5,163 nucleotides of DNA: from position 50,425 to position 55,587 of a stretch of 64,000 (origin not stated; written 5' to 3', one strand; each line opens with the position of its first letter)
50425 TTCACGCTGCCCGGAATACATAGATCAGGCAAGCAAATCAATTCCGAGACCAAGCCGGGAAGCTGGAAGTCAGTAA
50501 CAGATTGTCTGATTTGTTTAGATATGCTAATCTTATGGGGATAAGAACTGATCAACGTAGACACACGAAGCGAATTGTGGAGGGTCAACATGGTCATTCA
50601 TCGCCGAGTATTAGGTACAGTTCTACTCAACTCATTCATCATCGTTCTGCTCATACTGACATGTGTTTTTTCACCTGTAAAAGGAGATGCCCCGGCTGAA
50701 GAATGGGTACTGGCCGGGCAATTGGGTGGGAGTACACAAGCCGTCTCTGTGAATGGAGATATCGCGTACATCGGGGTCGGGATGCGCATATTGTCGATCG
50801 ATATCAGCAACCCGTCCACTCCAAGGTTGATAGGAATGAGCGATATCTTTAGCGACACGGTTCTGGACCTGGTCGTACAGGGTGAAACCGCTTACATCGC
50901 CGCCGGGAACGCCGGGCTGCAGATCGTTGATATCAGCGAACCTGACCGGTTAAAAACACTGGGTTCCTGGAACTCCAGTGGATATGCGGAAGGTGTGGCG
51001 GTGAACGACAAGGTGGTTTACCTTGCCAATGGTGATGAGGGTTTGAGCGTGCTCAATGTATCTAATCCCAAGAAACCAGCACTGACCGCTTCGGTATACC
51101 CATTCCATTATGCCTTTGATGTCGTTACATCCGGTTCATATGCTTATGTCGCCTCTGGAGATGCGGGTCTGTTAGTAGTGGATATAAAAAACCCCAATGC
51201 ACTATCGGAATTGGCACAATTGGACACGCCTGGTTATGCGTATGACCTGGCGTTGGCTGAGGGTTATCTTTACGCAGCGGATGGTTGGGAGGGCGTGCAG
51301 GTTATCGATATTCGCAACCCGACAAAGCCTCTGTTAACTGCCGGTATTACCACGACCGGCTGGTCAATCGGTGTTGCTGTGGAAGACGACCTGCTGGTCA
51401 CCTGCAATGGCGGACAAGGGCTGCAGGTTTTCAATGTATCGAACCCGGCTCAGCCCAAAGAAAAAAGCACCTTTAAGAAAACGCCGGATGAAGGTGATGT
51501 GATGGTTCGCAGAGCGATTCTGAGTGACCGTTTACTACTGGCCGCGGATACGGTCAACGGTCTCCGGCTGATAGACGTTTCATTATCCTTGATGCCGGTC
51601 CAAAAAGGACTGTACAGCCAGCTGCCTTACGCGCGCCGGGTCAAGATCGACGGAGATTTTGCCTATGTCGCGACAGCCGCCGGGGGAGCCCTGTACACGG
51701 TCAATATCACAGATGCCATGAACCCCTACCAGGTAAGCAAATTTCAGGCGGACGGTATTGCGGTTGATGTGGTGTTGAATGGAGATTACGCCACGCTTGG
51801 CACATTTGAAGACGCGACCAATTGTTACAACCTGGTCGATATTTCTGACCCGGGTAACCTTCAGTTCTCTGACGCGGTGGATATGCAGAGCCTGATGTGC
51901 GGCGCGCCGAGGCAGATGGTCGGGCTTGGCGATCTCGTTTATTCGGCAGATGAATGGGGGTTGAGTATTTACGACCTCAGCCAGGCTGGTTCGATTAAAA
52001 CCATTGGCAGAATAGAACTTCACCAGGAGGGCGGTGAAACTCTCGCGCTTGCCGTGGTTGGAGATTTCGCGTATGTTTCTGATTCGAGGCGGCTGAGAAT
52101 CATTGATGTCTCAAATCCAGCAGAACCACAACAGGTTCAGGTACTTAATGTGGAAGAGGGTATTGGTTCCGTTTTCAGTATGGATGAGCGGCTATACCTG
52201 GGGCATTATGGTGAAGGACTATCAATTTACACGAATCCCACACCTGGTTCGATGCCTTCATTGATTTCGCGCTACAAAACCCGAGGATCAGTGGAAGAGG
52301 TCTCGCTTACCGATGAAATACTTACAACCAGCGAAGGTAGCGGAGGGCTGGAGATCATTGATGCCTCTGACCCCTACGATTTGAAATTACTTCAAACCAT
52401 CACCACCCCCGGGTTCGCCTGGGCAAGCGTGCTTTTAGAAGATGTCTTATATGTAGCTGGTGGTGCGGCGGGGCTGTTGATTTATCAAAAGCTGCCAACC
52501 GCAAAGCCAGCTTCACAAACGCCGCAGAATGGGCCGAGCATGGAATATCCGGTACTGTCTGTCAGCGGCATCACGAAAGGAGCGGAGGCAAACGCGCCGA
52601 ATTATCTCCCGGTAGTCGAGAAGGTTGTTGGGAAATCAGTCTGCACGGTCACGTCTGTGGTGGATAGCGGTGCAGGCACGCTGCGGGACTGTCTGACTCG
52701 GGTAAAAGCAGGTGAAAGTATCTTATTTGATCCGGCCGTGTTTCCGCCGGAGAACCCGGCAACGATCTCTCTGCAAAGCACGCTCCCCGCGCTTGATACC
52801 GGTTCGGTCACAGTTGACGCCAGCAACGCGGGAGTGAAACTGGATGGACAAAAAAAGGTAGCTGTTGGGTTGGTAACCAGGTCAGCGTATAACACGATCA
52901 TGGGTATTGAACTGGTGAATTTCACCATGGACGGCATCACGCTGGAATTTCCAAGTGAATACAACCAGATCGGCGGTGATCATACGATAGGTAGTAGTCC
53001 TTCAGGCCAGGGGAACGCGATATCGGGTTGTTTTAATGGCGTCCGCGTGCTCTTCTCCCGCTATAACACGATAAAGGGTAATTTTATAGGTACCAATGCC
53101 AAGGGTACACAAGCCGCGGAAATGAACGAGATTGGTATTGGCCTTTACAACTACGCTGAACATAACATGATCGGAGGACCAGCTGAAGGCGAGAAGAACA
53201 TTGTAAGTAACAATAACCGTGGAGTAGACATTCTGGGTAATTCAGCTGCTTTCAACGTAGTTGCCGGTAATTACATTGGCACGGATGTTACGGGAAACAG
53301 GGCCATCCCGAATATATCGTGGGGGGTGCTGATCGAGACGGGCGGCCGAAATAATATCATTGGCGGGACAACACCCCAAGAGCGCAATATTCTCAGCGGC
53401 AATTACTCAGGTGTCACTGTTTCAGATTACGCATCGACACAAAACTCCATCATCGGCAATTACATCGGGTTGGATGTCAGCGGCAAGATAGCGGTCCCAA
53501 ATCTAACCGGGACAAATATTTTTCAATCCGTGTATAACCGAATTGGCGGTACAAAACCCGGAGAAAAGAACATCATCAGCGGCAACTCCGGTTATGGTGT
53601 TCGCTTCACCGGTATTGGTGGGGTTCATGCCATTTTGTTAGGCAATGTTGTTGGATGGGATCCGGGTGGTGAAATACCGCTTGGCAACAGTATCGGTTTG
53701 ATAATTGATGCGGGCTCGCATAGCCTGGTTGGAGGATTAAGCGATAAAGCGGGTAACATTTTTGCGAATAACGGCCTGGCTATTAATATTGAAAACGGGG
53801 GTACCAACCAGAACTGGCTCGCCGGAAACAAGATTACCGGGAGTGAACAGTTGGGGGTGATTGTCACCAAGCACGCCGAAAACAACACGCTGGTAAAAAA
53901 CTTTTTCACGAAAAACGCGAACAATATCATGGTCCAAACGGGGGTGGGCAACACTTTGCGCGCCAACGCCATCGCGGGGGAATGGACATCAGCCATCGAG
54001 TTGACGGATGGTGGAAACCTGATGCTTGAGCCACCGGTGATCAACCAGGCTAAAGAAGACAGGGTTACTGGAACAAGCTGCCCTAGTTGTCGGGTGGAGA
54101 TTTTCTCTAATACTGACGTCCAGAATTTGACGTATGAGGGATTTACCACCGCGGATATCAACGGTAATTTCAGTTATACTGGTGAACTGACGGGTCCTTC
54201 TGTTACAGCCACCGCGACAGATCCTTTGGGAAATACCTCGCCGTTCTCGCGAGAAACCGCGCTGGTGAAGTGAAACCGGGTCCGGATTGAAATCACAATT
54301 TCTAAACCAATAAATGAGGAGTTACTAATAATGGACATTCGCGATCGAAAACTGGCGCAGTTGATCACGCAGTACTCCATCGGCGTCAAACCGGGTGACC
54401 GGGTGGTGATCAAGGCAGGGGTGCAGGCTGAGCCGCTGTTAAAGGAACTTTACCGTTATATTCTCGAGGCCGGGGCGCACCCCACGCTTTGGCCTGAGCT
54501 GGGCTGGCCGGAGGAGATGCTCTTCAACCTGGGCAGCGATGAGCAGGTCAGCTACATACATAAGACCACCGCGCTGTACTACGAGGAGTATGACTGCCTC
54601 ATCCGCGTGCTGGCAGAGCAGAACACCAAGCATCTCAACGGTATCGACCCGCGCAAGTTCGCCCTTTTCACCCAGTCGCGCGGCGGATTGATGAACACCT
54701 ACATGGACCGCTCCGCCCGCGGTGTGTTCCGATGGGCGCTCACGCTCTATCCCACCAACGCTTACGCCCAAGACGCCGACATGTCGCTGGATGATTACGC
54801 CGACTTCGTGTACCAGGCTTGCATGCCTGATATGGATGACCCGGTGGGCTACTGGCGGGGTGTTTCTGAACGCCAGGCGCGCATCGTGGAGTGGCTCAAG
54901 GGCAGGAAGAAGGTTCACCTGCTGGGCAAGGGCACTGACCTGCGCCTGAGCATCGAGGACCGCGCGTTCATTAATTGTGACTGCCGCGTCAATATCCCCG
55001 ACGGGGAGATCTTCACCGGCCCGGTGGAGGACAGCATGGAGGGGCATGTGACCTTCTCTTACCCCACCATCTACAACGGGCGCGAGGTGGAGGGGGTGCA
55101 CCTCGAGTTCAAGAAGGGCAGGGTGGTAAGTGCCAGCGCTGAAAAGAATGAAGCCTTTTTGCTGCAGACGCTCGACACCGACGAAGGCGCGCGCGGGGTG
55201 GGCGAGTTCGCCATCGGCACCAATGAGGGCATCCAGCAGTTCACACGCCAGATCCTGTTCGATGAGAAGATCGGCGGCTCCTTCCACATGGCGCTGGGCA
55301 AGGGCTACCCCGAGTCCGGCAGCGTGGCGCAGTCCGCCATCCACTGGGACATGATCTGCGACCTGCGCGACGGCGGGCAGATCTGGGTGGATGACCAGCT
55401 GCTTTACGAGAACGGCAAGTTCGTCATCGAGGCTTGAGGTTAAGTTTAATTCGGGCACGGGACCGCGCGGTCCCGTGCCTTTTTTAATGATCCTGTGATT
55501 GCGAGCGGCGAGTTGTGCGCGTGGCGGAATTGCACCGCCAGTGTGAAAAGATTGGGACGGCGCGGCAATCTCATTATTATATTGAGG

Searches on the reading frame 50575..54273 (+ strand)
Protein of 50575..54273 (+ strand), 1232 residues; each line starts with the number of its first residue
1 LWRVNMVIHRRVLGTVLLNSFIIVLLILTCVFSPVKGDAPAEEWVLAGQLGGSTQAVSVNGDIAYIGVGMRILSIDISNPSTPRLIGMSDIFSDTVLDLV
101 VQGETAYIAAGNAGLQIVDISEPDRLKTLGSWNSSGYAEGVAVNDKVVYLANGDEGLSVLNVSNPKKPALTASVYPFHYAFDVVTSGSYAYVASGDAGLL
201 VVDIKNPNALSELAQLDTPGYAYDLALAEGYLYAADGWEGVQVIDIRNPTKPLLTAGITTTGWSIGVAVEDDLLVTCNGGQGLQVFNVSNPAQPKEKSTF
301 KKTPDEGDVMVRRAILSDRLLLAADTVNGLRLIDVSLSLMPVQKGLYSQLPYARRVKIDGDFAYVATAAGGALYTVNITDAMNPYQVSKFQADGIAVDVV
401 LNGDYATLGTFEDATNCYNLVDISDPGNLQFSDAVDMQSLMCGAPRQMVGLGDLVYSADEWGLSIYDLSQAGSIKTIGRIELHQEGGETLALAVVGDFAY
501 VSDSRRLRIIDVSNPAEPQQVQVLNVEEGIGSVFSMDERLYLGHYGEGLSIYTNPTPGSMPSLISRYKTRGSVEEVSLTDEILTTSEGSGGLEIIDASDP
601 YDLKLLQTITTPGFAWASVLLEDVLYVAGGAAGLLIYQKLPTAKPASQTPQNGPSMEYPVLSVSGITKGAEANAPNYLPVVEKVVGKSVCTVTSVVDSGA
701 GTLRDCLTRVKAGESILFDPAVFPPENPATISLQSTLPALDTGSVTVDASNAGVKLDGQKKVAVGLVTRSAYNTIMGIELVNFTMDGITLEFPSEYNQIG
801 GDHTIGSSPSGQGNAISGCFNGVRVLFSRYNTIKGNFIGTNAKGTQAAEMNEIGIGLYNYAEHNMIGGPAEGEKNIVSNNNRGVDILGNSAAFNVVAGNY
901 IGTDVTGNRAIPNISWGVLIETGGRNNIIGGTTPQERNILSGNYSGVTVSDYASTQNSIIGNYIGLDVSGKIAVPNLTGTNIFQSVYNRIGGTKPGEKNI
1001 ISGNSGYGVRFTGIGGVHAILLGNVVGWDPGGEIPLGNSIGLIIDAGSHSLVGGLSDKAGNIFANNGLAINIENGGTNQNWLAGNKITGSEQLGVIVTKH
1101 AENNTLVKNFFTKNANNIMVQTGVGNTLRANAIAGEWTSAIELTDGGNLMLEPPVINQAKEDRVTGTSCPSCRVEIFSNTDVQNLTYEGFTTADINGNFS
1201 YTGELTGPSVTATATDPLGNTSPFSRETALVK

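Call 24: search_protein_families(library=pfam, proteins=[window:50575-54273:+], max_evalue=0.00001)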
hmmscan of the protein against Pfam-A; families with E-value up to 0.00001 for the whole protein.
window:50575-54273:+ (1232 aa): 1 family
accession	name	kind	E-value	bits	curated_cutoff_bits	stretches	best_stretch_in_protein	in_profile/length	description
PF08309.17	LVIVD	-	6.3e-54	179.5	20.2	4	179-218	3-42/42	LVIVD repeat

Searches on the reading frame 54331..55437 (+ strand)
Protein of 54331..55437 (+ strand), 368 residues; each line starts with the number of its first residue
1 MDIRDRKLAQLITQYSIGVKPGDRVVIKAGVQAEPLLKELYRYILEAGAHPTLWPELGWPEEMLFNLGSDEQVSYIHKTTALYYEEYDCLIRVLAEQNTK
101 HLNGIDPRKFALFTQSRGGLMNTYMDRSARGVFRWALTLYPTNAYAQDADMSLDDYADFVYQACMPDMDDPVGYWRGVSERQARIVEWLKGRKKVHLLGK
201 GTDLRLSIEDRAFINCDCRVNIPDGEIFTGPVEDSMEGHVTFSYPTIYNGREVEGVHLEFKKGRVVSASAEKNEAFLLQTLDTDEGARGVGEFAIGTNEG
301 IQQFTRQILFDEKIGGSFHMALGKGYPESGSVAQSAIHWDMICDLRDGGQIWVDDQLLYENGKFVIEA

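Call 108: search_protein_families(library=pfam, proteins=[window:54331-55437:+], max_evalue=0.0001)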
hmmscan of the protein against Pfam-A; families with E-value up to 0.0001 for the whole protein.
window:54331-55437:+ (368 aa): 1 family
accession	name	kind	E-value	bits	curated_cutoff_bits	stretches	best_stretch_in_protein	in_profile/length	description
PF02073.20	Peptidase_M29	-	2.2e-85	287.4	27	1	6-364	6-406/406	Thermophilic metalloprotease (M29)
